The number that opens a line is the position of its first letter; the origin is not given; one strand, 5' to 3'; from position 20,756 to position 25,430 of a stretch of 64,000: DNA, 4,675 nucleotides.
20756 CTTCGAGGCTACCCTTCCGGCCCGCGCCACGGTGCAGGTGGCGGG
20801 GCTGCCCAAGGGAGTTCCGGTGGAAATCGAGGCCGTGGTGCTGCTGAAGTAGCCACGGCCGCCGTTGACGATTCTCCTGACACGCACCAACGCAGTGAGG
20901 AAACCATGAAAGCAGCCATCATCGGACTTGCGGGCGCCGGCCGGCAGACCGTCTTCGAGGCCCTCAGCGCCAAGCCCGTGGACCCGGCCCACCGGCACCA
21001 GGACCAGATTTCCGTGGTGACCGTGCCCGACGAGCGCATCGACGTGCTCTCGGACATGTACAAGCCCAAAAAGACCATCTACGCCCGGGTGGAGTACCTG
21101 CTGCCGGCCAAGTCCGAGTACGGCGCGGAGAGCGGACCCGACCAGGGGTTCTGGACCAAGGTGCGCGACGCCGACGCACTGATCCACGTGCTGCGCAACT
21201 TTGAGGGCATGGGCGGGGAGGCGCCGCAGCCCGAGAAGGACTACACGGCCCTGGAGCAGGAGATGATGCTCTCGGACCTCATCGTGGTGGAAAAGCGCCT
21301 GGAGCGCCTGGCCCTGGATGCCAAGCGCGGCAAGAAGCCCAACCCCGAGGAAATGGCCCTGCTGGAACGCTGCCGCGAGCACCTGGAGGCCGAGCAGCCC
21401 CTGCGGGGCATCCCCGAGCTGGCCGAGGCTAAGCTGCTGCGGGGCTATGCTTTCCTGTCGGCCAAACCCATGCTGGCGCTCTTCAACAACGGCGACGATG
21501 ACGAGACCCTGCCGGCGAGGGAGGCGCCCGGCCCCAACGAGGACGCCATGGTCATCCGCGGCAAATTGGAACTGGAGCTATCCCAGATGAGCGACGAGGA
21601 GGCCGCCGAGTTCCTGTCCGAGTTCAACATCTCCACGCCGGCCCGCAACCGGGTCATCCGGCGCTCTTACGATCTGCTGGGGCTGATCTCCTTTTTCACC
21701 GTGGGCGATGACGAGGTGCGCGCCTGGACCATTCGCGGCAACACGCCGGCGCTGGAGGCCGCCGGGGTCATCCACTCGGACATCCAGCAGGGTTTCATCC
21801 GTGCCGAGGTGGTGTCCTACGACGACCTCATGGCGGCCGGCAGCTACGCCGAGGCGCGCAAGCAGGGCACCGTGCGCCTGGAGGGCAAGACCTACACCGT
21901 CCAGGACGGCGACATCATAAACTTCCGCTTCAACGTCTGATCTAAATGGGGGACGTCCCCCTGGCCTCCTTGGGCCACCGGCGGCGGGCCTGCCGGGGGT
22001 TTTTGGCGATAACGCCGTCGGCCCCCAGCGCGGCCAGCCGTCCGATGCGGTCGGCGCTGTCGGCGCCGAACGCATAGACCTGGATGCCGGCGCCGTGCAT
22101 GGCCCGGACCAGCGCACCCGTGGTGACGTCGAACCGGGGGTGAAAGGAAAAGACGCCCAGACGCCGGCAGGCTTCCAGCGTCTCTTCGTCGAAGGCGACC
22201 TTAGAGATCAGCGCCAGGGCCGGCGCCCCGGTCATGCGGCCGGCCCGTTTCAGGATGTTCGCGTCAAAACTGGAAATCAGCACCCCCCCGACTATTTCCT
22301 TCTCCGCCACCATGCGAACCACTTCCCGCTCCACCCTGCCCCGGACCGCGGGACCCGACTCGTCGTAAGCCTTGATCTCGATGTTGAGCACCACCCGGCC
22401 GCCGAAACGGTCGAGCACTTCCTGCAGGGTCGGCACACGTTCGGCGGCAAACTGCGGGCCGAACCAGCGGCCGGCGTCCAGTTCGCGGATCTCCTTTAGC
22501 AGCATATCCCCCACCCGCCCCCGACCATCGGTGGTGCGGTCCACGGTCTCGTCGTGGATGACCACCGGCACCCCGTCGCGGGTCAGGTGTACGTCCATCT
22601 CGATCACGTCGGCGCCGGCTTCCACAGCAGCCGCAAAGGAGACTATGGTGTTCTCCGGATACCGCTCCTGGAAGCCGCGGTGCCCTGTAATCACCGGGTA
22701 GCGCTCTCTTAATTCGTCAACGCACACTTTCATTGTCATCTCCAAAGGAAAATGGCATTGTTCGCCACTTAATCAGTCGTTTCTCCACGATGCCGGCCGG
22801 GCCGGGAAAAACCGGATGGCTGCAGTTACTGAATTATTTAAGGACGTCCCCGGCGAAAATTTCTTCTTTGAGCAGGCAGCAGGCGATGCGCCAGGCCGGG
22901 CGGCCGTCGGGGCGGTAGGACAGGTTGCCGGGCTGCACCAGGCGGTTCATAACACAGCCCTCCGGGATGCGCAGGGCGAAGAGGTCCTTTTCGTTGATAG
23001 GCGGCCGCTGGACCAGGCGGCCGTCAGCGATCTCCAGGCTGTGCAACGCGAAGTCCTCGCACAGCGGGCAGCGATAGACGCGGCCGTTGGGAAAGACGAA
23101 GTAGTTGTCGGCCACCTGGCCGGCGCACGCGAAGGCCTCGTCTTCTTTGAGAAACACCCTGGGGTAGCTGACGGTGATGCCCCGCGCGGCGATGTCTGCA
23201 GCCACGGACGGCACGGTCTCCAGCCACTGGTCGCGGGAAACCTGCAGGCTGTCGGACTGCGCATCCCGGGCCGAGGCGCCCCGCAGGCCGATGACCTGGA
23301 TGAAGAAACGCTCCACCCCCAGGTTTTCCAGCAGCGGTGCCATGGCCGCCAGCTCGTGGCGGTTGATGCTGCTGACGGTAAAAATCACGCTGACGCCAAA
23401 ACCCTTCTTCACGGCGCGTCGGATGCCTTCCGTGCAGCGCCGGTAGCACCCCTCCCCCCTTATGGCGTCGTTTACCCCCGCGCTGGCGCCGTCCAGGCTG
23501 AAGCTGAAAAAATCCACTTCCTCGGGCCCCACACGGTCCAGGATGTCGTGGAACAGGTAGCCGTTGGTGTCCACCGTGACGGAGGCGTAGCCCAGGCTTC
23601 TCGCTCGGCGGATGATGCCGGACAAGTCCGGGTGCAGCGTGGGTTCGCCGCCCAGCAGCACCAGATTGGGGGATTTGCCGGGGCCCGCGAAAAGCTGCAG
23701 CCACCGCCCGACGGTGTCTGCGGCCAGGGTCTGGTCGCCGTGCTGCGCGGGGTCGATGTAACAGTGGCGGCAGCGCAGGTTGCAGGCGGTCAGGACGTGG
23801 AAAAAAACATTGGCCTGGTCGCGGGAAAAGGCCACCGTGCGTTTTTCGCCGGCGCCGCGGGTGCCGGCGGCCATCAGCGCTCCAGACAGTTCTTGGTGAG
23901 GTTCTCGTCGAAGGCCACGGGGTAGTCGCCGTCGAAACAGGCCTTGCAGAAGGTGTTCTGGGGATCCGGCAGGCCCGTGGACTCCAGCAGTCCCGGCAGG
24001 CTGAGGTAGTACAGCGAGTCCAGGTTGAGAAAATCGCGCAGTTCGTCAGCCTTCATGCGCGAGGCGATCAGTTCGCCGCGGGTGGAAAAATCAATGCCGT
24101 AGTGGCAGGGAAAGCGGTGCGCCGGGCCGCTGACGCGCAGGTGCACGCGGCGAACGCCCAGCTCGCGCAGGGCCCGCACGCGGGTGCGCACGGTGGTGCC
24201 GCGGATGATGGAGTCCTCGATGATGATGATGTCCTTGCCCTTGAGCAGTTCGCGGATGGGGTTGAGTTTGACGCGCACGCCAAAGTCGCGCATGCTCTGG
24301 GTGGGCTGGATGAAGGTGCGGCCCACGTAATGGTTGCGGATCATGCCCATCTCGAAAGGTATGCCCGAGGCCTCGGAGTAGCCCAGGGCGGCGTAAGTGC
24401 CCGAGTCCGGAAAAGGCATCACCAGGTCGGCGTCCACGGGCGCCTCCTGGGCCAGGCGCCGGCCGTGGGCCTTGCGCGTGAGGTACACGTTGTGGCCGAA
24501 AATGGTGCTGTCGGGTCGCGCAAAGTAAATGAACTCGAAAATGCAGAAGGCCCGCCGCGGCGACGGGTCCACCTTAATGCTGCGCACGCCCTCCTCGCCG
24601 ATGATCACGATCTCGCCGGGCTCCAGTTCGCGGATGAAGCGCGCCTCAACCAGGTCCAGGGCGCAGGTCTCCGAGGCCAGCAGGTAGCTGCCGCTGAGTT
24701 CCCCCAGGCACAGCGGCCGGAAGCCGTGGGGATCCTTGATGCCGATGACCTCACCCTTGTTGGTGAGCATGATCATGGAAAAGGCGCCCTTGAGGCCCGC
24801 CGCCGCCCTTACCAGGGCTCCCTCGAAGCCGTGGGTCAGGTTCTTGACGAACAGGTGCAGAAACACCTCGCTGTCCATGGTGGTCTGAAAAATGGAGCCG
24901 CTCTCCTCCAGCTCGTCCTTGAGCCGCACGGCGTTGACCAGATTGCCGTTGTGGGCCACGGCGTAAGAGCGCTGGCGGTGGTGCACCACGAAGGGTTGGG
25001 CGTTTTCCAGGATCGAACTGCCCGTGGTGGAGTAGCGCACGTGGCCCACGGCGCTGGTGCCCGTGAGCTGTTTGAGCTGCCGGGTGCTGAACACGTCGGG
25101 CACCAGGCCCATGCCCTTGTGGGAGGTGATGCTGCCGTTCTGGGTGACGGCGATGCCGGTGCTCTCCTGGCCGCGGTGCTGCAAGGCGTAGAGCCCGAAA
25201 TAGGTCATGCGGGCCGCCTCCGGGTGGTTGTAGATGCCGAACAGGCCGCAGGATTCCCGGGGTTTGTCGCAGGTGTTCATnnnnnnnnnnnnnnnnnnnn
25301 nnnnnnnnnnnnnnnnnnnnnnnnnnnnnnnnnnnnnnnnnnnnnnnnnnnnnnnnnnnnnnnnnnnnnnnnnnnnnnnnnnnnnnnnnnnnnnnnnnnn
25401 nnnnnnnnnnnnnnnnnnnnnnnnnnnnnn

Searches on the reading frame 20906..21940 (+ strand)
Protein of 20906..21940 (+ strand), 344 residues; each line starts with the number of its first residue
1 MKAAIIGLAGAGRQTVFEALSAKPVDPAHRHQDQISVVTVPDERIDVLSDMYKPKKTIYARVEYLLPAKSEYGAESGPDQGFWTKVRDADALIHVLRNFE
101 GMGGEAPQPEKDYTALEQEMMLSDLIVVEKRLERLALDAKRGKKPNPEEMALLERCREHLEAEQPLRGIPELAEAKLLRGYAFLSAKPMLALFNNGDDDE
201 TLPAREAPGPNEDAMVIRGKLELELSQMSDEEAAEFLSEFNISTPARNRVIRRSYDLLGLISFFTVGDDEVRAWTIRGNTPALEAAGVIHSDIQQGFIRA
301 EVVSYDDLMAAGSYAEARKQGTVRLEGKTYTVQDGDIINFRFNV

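Call 17: search_protein_families(library=pfam, proteins=[window:20906-21940:+], max_evalue=0.001)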
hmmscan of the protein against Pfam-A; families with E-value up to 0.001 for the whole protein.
window:20906-21940:+ (344 aa): 1 family
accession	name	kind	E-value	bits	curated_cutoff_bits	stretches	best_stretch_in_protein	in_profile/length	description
PF06071.19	YchF-GTPase_C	-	4e-37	126.7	27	1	260-343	1-84/84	Protein of unknown function (DUF933)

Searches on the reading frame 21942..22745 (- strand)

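Call 17: search_protein_families(library=pfam, proteins=[window:21942-22745:-], max_evalue=0.001)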
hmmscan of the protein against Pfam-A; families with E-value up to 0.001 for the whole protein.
window:21942-22745:- (267 aa): 1 family
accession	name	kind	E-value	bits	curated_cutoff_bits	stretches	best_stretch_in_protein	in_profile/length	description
PF03009.23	GDPD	-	1.6e-54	186.1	23.6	1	22-250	1-242/244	Glycerophosphoryl diester phosphodiesterase family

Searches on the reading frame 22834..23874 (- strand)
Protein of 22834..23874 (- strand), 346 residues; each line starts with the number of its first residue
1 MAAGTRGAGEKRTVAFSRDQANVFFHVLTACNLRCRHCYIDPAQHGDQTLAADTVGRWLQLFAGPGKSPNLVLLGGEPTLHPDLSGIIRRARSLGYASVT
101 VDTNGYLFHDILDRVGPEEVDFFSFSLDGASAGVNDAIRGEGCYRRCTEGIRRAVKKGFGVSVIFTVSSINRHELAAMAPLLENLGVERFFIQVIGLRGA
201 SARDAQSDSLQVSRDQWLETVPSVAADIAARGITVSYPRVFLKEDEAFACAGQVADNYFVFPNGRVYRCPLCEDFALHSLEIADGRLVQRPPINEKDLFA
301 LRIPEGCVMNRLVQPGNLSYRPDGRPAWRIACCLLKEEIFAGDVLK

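Call 17: search_protein_families(library=pfam, proteins=[window:22834-23874:-], max_evalue=0.001)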
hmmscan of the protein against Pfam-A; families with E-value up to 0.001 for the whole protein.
window:22834-23874:- (346 aa): 2 families
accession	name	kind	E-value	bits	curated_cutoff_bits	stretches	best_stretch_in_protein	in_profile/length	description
PF04055.27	Radical_SAM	-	2.7e-21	76.9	29.5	1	29-177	5-161/166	Radical SAM superfamily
PF13353.11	Fer4_12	-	9.1e-05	23.2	22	1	26-129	10-115/137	4Fe-4S single cluster domain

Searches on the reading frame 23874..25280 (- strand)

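Call 17: search_protein_families(library=pfam, proteins=[window:23874-25280:-], max_evalue=0.001)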
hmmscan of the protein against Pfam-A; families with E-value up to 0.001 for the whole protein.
window:23874-25280:- (468 aa): 5 families
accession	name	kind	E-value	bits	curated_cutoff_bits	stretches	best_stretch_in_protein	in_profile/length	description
PF13522.11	GATase_6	-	1.3e-18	67.7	27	1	72-204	8-130/130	Glutamine amidotransferase domain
PF13537.11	GATase_7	-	3e-17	63.2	25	1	90-208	9-121/123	Glutamine amidotransferase domain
PF13230.11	GATase_4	-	4.9e-08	32.7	23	1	72-153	69-146/272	Glutamine amidotransferases class-II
PF00156.33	Pribosyltran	-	0.00017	21.3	26.3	1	306-383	40-122/158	Phosphoribosyl transferase domain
PF21571.2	ArgZ-like_C_1st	-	0.00061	20.2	27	0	211-251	31-70/84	Arginine dihydrolase ArgZ-like, C-terminal, first region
